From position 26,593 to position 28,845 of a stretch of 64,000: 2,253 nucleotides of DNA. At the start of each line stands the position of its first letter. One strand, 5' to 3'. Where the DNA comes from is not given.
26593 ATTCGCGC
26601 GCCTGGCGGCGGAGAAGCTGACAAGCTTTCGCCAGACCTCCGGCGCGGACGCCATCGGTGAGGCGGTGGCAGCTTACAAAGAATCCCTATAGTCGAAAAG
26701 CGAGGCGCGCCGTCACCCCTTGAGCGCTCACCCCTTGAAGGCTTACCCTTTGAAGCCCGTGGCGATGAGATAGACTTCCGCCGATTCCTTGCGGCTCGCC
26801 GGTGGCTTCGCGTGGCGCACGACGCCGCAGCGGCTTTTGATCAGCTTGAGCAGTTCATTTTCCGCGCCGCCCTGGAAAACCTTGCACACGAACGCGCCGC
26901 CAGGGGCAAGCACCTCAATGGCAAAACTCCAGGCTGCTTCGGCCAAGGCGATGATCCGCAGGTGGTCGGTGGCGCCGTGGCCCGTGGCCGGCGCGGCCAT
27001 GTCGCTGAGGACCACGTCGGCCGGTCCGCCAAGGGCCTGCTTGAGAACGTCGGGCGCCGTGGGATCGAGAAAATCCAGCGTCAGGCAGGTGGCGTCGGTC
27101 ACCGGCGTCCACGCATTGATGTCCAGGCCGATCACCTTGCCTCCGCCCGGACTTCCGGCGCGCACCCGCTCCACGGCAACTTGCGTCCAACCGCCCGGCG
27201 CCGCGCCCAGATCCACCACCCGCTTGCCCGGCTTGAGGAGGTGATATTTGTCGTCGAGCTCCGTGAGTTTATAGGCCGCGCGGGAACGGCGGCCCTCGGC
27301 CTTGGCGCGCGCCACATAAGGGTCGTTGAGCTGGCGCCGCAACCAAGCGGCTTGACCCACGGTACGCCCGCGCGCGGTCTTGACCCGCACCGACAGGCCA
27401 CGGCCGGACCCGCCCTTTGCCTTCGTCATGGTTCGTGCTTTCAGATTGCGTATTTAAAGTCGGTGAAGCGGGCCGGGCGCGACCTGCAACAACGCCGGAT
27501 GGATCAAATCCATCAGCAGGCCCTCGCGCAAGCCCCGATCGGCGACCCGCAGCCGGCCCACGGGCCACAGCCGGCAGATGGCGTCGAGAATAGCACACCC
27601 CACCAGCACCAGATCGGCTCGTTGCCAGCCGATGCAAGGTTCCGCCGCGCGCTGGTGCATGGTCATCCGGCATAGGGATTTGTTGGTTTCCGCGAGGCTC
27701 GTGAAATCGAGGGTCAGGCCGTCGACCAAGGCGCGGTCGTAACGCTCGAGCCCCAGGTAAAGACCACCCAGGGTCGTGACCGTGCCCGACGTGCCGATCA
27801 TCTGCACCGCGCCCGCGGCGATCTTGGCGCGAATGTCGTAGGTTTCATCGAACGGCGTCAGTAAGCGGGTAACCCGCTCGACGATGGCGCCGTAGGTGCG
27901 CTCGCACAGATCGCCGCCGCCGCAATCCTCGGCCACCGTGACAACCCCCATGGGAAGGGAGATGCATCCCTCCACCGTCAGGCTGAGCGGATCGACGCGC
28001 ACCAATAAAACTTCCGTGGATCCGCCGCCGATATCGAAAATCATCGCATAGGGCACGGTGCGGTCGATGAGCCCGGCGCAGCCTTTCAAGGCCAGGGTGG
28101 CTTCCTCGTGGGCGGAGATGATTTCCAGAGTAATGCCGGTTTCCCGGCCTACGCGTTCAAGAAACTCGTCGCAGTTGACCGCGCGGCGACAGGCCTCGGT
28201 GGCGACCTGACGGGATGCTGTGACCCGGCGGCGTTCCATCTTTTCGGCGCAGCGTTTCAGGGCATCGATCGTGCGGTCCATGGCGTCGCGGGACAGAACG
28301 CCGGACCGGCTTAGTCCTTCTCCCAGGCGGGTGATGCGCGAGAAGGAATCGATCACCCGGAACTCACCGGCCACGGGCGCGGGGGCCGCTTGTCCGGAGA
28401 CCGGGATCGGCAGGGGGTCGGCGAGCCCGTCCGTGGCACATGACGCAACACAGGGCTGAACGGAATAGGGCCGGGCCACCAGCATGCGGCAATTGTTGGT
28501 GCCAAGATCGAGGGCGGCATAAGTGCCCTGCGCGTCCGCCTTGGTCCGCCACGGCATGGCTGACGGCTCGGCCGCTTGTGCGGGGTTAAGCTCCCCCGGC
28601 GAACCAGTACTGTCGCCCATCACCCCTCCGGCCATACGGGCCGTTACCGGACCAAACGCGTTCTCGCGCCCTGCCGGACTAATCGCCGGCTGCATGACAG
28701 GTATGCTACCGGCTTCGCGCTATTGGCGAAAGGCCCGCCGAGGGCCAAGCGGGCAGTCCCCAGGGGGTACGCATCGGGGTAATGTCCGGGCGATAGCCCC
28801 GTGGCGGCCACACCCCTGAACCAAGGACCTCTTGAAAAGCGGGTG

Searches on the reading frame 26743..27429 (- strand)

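Call 7: search_protein_families(library=pfam, proteins=[window:26743-27429:-], max_evalue=0.01)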
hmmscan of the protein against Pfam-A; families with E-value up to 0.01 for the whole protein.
window:26743-27429:- (228 aa): 3 families
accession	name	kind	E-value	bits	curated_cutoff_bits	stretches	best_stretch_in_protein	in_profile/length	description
PF01728.25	FtsJ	-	4e-55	187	24.1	1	48-226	2-181/181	FtsJ-like methyltransferase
PF13847.12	Methyltransf_31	-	0.0021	18.2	27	0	66-106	2-38/145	Methyltransferase domain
PF13489.12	Methyltransf_23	-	0.0053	16.9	27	0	57-108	15-56/164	Methyltransferase domain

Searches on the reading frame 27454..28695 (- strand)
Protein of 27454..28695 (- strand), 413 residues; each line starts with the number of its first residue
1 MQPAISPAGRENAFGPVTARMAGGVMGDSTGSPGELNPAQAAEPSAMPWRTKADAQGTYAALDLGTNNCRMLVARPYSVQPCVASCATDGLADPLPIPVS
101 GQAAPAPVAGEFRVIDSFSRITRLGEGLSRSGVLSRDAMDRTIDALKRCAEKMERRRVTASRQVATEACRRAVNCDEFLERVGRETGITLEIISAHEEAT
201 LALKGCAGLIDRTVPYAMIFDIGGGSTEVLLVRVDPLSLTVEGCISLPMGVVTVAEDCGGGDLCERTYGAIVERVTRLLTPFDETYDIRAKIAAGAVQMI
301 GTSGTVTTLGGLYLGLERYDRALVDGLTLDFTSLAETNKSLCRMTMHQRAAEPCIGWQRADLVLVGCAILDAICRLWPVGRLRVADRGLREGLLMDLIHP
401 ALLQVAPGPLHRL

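Call 7: search_protein_families(library=pfam, proteins=[window:27454-28695:-], max_evalue=0.01)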
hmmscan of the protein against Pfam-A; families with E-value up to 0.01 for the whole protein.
window:27454-28695:- (413 aa): 1 family
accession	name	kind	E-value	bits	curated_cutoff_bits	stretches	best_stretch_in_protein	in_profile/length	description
PF02541.22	Ppx-GppA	-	9.2e-45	153.7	27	1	109-399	7-283/285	Ppx/GppA phosphatase family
